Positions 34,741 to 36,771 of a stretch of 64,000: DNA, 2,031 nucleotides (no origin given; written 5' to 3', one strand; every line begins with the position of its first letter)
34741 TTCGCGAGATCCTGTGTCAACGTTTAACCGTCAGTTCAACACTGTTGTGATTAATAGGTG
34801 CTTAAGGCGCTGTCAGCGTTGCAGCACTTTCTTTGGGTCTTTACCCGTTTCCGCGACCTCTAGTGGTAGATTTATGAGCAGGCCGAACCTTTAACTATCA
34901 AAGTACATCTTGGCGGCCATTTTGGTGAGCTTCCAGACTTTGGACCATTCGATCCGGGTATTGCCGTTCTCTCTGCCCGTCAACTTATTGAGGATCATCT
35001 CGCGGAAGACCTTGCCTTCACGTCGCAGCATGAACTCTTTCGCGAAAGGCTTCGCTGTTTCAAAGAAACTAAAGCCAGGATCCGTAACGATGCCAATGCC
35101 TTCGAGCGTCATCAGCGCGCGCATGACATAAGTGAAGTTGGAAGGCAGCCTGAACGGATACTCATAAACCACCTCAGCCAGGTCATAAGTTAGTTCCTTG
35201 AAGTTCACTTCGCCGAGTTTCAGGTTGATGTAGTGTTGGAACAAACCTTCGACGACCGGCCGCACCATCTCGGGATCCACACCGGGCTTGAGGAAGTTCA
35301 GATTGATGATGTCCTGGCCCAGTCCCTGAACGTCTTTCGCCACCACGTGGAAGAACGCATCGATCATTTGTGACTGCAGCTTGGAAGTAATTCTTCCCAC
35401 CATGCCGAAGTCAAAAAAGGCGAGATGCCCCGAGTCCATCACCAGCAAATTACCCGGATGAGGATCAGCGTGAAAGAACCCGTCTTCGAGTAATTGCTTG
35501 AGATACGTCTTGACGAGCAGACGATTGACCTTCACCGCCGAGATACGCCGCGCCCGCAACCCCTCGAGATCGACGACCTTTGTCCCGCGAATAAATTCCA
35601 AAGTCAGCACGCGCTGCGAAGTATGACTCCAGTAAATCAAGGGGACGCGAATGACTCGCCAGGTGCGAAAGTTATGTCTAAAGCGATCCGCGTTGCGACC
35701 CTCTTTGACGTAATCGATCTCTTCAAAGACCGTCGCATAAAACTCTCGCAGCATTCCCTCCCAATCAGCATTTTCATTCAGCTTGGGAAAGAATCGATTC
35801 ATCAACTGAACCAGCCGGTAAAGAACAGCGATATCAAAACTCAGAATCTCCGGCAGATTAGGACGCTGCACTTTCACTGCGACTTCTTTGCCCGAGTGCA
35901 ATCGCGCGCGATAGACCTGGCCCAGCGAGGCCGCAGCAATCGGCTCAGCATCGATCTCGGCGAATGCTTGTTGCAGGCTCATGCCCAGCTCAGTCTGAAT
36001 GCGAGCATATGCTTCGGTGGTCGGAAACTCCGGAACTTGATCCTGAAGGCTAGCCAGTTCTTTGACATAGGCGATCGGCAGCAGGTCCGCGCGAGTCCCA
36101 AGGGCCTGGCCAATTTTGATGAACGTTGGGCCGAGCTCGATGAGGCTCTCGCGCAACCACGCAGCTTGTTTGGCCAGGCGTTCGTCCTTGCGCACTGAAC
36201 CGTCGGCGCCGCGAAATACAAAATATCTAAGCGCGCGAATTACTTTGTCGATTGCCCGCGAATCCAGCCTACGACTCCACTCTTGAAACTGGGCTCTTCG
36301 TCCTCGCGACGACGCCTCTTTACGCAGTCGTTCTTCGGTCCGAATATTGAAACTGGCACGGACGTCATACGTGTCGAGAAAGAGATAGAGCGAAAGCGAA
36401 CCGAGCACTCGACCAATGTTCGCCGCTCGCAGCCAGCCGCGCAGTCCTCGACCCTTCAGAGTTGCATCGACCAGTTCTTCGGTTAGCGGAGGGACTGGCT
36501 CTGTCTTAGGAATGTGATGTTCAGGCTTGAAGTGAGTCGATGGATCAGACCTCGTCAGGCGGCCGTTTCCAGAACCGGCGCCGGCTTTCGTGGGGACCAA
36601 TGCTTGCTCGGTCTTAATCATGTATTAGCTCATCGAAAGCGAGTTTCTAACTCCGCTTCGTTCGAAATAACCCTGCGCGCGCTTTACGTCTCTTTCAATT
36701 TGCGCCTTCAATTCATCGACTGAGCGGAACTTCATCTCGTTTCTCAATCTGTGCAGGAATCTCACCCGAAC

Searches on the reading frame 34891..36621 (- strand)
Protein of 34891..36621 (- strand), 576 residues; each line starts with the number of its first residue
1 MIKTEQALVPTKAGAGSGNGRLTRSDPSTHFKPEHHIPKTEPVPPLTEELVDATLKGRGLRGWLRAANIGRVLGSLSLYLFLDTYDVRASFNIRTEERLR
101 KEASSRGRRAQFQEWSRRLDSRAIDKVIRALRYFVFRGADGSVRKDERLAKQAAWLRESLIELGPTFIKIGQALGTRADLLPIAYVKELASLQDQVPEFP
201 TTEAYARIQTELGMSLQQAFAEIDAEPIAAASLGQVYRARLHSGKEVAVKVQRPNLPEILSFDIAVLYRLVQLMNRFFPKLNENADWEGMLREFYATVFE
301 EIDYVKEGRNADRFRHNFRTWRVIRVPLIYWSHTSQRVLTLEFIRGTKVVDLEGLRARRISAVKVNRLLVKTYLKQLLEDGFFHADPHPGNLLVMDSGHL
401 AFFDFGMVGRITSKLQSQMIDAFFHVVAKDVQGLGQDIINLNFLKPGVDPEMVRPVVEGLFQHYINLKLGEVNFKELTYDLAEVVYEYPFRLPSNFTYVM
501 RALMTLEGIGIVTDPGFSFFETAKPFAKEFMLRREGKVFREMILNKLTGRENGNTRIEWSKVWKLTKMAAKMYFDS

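Call 3: search_protein_families(library=pfam, proteins=[window:34891-36621:-], max_evalue=1)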
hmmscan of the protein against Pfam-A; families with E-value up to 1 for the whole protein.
window:34891-36621:- (576 aa): 4 families
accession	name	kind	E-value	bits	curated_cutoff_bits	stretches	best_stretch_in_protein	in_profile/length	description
PF03109.22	ABC1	-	4.6e-80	268.7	22.9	1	192-435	2-241/244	ABC1 atypical kinase-like domain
PF01636.29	APH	-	0.00011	22.5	23.2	1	370-409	154-198/239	Phosphotransferase enzyme family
PF00069.31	Pkinase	-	0.00052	19.9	31.7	1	330-416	66-153/263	Protein kinase domain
PF01163.29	RIO1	-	0.034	14.2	22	1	333-406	77-149/187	RIO domain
